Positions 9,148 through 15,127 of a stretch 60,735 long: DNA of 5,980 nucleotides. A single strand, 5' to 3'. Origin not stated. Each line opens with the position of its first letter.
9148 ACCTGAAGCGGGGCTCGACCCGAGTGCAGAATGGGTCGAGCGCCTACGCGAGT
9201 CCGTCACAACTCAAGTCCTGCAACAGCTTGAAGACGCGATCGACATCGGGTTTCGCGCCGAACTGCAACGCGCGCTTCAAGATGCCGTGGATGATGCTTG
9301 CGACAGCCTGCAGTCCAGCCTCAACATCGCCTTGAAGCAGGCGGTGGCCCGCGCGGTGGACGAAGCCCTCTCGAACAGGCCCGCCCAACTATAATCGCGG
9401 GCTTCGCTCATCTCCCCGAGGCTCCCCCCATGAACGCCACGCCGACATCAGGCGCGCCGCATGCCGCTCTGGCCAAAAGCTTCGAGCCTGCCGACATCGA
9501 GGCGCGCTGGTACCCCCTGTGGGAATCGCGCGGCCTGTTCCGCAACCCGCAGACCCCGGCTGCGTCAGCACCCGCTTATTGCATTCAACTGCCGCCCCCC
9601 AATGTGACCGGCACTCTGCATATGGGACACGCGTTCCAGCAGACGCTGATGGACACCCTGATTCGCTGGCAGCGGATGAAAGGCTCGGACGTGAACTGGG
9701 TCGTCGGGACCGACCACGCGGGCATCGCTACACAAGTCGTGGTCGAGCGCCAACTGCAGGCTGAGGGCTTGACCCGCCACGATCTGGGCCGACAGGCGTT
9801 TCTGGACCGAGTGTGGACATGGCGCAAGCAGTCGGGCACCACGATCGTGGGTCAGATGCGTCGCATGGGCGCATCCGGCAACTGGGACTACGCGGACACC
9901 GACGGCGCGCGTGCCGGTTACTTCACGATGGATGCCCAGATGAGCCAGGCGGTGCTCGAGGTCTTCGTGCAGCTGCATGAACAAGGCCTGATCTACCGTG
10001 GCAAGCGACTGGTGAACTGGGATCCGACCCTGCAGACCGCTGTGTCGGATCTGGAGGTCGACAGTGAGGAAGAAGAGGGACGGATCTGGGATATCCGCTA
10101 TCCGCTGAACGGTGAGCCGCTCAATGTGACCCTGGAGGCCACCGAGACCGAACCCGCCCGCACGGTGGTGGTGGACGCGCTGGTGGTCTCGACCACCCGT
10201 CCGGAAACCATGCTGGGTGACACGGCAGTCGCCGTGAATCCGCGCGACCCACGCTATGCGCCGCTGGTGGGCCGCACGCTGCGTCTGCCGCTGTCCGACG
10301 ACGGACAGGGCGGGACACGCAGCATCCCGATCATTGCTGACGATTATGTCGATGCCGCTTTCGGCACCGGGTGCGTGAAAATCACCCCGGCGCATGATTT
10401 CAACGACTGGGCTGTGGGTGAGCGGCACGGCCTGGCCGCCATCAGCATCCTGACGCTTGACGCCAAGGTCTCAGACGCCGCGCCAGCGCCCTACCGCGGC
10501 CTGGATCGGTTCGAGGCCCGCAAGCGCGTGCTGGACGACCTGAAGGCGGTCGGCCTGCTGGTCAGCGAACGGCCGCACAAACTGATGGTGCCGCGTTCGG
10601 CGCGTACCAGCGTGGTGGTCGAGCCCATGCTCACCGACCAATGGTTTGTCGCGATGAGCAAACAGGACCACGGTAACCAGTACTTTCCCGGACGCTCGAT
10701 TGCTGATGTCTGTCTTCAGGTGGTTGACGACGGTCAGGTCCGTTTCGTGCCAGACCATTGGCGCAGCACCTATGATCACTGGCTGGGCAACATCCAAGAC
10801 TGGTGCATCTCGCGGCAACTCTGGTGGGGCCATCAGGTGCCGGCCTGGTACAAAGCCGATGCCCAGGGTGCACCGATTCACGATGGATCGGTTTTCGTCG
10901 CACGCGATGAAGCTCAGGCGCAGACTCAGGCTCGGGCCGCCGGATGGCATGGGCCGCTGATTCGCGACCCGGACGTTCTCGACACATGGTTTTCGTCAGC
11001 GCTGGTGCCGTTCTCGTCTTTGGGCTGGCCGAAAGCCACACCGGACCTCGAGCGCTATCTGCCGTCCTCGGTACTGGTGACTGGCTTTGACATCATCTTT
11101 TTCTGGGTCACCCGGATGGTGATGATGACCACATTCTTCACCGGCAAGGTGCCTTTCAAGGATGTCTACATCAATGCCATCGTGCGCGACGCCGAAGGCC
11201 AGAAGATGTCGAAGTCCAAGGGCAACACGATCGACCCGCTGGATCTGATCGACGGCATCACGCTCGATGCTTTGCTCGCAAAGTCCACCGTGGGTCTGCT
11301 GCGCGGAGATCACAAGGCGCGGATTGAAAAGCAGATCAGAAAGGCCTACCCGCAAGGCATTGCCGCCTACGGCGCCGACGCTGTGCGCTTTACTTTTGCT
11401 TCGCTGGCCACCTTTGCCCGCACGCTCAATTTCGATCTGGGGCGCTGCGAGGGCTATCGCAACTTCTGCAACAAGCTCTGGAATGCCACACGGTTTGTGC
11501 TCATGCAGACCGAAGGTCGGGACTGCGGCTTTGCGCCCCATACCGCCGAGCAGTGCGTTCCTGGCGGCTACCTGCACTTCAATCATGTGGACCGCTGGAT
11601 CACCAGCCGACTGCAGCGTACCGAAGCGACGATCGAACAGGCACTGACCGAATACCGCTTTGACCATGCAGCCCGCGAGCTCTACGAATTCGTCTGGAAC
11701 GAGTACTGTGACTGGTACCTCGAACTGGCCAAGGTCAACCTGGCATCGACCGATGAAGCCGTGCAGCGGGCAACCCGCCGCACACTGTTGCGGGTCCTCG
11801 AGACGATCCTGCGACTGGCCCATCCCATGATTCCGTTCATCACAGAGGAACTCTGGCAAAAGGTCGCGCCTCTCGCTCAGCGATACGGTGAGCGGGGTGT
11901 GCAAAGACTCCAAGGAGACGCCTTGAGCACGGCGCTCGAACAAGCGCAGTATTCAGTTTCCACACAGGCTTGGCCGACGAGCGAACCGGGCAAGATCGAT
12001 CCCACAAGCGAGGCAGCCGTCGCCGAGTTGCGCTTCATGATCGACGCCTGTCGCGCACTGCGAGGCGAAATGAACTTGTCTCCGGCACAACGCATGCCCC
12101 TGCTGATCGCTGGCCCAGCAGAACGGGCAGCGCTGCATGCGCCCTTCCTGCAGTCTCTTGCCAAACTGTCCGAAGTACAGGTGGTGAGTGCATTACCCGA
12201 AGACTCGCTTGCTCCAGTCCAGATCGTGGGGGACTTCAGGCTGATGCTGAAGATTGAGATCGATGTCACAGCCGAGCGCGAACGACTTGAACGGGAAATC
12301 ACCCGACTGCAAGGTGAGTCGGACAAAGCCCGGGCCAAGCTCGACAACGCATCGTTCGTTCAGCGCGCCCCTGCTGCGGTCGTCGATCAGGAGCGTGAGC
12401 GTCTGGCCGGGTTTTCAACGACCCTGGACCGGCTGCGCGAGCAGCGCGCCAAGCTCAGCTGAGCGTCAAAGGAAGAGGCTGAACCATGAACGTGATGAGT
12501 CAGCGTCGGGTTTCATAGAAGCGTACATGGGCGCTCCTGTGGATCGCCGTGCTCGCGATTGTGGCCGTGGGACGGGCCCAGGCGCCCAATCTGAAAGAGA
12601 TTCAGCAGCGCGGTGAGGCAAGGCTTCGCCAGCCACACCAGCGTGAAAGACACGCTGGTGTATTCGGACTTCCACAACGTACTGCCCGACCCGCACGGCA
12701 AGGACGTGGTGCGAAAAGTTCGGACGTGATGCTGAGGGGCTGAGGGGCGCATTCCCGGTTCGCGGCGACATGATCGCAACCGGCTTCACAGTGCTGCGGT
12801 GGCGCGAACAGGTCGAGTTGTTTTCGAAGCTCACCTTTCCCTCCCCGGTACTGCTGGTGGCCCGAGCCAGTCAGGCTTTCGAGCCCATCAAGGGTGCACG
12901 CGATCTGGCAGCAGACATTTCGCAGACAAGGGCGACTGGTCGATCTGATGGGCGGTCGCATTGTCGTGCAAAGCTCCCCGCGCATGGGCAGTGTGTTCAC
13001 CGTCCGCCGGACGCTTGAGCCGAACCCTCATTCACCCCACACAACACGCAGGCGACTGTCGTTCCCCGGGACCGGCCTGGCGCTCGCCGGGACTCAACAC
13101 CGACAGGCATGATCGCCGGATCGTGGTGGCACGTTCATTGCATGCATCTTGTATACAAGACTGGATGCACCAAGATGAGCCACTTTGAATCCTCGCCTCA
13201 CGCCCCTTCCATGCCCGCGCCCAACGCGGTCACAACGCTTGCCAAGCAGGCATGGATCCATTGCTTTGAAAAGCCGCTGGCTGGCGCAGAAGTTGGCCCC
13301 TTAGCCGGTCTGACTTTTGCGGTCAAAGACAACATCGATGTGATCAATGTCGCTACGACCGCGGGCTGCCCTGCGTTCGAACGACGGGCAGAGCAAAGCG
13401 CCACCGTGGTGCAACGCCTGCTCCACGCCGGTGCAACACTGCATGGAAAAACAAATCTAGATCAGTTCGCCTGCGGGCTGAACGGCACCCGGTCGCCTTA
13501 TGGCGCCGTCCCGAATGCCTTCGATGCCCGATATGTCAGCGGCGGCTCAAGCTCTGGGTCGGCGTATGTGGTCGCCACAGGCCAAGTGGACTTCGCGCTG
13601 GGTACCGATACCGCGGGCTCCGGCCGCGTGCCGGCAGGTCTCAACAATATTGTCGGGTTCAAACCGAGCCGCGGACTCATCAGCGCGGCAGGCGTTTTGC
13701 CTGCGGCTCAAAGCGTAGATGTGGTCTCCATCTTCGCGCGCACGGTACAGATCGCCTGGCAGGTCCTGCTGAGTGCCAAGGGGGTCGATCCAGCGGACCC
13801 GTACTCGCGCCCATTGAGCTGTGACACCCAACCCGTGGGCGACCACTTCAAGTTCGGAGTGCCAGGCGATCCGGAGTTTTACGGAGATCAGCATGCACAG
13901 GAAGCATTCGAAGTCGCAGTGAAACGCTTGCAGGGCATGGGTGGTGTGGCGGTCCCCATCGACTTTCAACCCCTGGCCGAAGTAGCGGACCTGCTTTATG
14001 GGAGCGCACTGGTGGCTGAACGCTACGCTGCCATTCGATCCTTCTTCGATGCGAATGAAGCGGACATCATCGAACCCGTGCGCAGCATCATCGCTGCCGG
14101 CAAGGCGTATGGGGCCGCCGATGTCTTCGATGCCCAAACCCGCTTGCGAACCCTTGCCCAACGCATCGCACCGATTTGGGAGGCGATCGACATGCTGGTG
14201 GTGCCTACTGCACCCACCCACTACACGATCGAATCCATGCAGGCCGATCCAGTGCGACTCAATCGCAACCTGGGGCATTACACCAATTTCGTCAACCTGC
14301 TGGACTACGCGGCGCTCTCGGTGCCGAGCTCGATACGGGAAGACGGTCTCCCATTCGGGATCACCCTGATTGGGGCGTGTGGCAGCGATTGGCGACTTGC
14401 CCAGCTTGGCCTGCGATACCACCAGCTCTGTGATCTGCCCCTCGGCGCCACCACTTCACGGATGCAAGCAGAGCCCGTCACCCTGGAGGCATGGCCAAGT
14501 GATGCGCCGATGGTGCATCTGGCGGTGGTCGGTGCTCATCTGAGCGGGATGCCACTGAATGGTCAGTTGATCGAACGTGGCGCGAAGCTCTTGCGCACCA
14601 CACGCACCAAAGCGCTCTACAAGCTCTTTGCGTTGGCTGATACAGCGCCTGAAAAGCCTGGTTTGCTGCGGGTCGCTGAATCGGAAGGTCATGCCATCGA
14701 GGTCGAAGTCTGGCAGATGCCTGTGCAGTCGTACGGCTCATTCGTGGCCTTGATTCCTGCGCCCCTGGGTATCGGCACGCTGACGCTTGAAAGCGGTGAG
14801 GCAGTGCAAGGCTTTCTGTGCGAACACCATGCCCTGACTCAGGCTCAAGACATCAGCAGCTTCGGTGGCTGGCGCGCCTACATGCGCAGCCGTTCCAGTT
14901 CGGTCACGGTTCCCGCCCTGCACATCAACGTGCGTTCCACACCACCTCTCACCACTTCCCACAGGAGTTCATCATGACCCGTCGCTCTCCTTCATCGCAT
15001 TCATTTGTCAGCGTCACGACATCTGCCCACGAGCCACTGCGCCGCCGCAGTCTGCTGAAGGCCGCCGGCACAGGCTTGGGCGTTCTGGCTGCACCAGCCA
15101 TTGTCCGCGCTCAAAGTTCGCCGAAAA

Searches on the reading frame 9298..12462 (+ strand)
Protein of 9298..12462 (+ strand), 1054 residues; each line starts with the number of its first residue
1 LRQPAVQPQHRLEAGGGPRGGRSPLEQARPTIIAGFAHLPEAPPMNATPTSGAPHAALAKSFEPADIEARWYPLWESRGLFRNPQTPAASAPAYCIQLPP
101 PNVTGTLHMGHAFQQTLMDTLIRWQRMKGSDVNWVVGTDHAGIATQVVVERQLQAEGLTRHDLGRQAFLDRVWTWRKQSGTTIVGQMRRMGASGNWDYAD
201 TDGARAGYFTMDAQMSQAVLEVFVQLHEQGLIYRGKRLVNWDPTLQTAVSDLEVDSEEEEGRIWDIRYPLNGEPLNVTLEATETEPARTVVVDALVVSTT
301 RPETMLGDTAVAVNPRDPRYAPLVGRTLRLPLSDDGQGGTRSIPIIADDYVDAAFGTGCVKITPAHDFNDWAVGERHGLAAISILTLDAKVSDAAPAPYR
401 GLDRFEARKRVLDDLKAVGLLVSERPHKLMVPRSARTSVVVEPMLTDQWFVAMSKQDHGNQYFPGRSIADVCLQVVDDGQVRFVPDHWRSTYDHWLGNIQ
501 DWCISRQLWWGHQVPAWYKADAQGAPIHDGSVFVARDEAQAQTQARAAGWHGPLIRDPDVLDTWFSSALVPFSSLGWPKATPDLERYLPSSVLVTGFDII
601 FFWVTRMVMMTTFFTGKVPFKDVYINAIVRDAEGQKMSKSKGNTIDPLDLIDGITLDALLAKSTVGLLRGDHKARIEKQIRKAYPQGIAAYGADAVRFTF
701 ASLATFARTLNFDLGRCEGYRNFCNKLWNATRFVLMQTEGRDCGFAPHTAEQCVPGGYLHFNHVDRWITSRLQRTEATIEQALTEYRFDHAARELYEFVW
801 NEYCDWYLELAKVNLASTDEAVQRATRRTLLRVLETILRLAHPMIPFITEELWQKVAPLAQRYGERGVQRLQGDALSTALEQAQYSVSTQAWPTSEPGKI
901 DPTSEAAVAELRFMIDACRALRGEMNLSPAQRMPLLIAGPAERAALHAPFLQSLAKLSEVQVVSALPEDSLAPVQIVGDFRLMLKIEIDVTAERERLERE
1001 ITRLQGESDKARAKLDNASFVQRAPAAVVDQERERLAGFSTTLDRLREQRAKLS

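Call 31: search_protein_families(library=ncbifam, proteins=[window:9298-12462:+], max_evalue=1e-20)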
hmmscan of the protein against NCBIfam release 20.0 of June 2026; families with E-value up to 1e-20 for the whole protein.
window:9298-12462:+ (1054 aa): 12 families
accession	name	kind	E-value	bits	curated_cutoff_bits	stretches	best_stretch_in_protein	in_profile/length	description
NF004349.1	PRK05729.1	equivalog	0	1159.3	704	1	60-1049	2-859/860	valine--tRNA ligase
TIGR00422.1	valS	equivalog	1.3e-295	982.8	612.1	1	59-1036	2-862/863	valine--tRNA ligase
NF011492.0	PRK14900.1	equivalog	4.9e-290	965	1783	1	56-1054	7-894/1044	valine--tRNA ligase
NF009687.0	PRK13208.1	equivalog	2e-147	492.6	738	2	57-662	5-560/801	valine--tRNA ligase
TIGR00392.1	ileS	equivalog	7.1e-99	332.2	621.4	2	341-928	309-839/861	isoleucine--tRNA ligase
NF000540.1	alt_ValS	exception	4.3e-82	276.4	900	1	66-664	8-602/827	valine--tRNA ligase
NF040702.1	ileS_w_GNAT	exception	3.1e-45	154.2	1999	1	340-659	490-803/1100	isoleucine--tRNA ligase, N-acetyltransferase domain-containing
NF008957.0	PRK12300.1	subfamily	3e-40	138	677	0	64-316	6-239/946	leucine--tRNA ligase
NF000258.1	MupB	exception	7.3e-37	126.7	1900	0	342-659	295-610/1033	mupirocin-resistant isoleucine--tRNA ligase MupB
TIGR00395.1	leuS_arch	equivalog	1.5e-34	119.2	648.5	0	66-316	2-233/938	leucine--tRNA ligase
TIGR00396.1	leuS_bact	equivalog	1e-30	106.6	548.4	0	64-264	3-175/843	leucine--tRNA ligase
NF000257.1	MupA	exception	5.4e-30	103.9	1900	0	344-659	293-608/1024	mupirocin-resistant isoleucine--tRNA ligase MupA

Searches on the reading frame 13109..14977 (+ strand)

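Call 31: search_protein_families(library=ncbifam, proteins=[window:13109-14977:+], max_evalue=1e-20)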
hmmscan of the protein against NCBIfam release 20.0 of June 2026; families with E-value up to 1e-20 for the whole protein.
window:13109-14977:+ (622 aa): 25 families
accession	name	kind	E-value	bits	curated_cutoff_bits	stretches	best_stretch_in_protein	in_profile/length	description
NF006043.0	PRK08186.1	subfamily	2.9e-224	745.9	487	1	61-596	65-598/600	allophanate hydrolase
TIGR02713.1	allophanate_hyd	equivalog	2.2e-222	739.6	511.05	1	61-592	28-562/563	allophanate hydrolase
TIGR00132.1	gatA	equivalog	1.2e-62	212.2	481.1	1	61-308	55-307/466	Asp-tRNA(Asn)/Glu-tRNA(Gln) amidotransferase subunit GatA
NF006169.0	PRK08310.1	equivalog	6.4e-56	190.4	391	1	47-434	8-387/395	amidase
NF005460.0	PRK07056.1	subfamily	7.9e-56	189.9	447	1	58-436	67-448/457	amidase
NF005688.0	PRK07488.1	equivalog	1.1e-52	179.6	532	1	54-439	64-464/474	indoleacetamide hydrolase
NF006631.0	PRK09201.1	equivalog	1.8e-51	175.3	461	1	57-427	64-441/466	AtzE family amidohydrolase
TIGR02715.1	amido_AtzE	subfamily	4.1e-51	174.3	425.75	1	58-429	58-436/452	AtzE family amidohydrolase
NF004766.0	PRK06102.1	equivalog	8.4e-48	163.6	559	1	58-436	65-446/455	amidase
NF004622.0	PRK05962.1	equivalog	1.3e-45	156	463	1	58-436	46-423/431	amidase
NF005565.0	PRK07235.1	subfamily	2.4e-42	145.3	545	1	47-233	72-257/506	amidase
NF006006.0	PRK08137.1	equivalog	1.4e-40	139.6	534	1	56-240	92-283/529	amidase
NF004717.0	PRK06061.1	equivalog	2.2e-37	128.9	498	1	55-433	71-459/483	amidase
NF005686.0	PRK07486.1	subfamily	2.5e-37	128.7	465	1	55-234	70-251/486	amidase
NF005517.0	PRK07139.1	equivalog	5.9e-35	120.8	546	1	62-230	34-202/439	amidase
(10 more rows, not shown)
